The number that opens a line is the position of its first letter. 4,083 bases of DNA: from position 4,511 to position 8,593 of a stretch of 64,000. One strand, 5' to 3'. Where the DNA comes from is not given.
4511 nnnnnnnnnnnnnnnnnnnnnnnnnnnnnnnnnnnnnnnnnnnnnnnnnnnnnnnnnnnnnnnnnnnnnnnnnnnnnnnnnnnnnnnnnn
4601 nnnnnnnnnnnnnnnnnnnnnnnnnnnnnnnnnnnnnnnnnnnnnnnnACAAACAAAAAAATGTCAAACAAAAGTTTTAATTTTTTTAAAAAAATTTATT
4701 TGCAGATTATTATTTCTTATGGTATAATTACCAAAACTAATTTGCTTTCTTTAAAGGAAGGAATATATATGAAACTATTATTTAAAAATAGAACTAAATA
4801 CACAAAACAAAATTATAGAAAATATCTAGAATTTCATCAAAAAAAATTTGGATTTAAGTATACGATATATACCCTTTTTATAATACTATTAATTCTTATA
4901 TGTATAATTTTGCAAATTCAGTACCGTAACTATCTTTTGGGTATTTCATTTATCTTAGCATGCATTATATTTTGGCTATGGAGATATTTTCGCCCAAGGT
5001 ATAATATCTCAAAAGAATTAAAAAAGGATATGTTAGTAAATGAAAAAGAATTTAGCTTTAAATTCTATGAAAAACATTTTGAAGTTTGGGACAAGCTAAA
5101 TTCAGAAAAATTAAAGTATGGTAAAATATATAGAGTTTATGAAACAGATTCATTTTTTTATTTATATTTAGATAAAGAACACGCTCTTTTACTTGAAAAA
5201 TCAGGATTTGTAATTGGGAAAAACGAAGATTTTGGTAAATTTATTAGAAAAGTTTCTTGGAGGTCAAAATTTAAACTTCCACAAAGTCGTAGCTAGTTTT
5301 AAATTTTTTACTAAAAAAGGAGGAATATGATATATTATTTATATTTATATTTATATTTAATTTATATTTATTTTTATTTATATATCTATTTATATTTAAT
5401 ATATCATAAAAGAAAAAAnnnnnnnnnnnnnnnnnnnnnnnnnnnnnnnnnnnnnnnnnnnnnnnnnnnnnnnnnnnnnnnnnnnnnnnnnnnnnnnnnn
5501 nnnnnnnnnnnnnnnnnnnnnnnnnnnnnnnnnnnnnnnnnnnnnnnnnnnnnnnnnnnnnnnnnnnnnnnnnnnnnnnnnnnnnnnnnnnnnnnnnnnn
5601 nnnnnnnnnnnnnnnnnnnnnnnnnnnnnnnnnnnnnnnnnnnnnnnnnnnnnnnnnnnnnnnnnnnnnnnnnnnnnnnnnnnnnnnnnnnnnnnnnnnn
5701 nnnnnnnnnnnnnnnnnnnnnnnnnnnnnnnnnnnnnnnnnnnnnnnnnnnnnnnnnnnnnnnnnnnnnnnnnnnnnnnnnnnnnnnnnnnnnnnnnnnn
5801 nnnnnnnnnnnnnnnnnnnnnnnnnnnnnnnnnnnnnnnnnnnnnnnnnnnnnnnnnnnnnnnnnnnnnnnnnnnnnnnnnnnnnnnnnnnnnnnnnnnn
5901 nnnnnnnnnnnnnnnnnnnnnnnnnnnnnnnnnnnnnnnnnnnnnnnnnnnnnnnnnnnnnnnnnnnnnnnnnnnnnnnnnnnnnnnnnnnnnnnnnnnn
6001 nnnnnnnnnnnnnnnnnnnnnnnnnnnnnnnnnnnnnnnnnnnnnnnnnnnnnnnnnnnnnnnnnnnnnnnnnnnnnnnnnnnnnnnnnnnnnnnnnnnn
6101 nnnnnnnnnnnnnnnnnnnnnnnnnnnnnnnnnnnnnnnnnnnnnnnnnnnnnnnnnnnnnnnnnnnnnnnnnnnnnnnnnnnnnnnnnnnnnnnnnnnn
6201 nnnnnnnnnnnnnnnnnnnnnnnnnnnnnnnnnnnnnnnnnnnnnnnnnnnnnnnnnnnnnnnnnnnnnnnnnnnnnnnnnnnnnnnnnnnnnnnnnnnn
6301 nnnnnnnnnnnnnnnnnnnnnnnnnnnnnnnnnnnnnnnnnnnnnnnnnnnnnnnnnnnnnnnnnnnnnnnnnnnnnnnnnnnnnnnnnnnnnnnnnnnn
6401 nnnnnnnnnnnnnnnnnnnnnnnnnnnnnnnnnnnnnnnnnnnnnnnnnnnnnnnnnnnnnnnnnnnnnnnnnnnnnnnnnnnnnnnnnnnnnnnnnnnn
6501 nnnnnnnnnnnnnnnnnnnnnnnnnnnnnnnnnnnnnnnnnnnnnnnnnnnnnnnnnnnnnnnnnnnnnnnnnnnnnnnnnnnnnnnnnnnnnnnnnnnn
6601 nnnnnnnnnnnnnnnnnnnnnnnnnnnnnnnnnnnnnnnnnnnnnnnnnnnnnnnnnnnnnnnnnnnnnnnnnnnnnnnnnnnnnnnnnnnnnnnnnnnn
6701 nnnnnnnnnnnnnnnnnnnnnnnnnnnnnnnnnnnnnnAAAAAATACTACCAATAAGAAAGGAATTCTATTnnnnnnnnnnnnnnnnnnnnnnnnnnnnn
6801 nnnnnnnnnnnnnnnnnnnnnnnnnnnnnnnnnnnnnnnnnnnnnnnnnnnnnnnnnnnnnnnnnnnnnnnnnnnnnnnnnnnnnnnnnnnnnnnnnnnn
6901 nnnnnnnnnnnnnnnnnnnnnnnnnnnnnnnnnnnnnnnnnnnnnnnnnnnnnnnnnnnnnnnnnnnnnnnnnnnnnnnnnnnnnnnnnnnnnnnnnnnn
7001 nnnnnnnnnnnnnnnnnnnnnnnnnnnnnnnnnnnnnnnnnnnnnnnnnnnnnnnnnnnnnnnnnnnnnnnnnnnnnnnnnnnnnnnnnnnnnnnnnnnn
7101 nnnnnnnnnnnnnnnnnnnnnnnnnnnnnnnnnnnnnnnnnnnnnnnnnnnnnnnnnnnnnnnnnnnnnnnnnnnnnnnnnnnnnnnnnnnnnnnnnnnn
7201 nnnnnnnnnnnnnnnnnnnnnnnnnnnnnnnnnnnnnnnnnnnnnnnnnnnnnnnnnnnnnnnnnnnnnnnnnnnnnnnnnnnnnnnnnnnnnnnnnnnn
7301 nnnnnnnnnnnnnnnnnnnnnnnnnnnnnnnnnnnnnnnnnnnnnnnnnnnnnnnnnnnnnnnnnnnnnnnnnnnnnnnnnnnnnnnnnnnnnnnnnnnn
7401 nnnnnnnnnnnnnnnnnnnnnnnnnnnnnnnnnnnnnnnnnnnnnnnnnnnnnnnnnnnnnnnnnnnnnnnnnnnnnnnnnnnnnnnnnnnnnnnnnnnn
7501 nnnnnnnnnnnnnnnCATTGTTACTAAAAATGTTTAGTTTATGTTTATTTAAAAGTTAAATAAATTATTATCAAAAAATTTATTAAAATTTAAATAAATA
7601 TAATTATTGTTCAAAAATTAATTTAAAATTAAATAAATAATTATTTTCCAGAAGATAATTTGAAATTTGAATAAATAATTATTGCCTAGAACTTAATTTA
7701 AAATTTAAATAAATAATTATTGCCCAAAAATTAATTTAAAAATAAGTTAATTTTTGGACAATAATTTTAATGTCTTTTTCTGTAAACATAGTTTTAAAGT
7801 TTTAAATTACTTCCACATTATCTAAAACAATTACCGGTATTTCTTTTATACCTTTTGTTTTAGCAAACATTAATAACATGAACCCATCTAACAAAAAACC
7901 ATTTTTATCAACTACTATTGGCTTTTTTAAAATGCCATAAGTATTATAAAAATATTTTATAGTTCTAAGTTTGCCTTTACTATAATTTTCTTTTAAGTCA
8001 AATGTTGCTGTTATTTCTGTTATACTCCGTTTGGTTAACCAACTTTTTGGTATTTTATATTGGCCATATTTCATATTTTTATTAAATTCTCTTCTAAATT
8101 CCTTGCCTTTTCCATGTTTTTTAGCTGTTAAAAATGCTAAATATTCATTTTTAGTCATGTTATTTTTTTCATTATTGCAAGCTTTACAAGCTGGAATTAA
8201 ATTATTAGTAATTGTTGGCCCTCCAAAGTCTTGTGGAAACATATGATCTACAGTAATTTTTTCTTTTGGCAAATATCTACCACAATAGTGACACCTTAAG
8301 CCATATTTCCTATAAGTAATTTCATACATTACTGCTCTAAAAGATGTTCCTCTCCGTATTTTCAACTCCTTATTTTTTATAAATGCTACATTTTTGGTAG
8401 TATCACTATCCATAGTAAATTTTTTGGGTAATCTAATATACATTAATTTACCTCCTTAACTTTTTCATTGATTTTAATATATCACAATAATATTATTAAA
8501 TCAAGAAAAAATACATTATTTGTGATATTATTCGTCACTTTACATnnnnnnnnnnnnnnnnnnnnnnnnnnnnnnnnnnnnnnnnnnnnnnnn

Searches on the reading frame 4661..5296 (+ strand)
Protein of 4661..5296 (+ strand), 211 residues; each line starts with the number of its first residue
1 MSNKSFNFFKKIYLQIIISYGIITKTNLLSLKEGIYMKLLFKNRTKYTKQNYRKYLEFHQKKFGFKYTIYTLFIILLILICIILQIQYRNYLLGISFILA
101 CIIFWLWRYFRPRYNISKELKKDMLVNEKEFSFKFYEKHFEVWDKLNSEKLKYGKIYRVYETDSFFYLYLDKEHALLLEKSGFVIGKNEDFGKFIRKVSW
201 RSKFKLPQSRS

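Call 37: search_protein_families(library=pfam, proteins=[window:4661-5296:+], max_evalue=0.01)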
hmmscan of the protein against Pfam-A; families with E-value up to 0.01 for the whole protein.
window:4661-5296:+ (211 aa): 2 families
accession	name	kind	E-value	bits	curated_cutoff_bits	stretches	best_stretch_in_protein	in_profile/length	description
PF14317.12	YcxB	-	1.2e-10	41.4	23.3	1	135-194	1-57/61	YcxB-like protein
PF13567.11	DUF4131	-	0.0021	18.2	31.6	1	65-116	5-58/165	Domain of unknown function (DUF4131)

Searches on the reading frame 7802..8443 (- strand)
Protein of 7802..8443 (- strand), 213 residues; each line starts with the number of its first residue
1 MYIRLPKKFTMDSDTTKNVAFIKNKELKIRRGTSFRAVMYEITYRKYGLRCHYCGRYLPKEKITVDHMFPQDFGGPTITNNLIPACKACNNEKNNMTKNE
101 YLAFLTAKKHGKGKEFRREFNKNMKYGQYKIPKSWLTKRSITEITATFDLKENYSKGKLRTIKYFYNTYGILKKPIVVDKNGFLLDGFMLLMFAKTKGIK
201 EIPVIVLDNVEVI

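Call 37: search_protein_families(library=pfam, proteins=[window:7802-8443:-], max_evalue=0.01)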
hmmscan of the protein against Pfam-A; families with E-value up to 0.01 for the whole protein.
window:7802-8443:- (213 aa): 3 families
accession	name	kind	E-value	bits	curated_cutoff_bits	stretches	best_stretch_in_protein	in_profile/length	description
PF14279.12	HNH_5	-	7.2e-12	45.5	27.5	1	51-99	1-49/56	HNH endonuclease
PF01844.29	HNH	-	6.4e-11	42.7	21.4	1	51-95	1-46/47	HNH endonuclease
PF13395.12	HNH_4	-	0.0017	18.7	22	1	51-97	1-52/54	HNH endonuclease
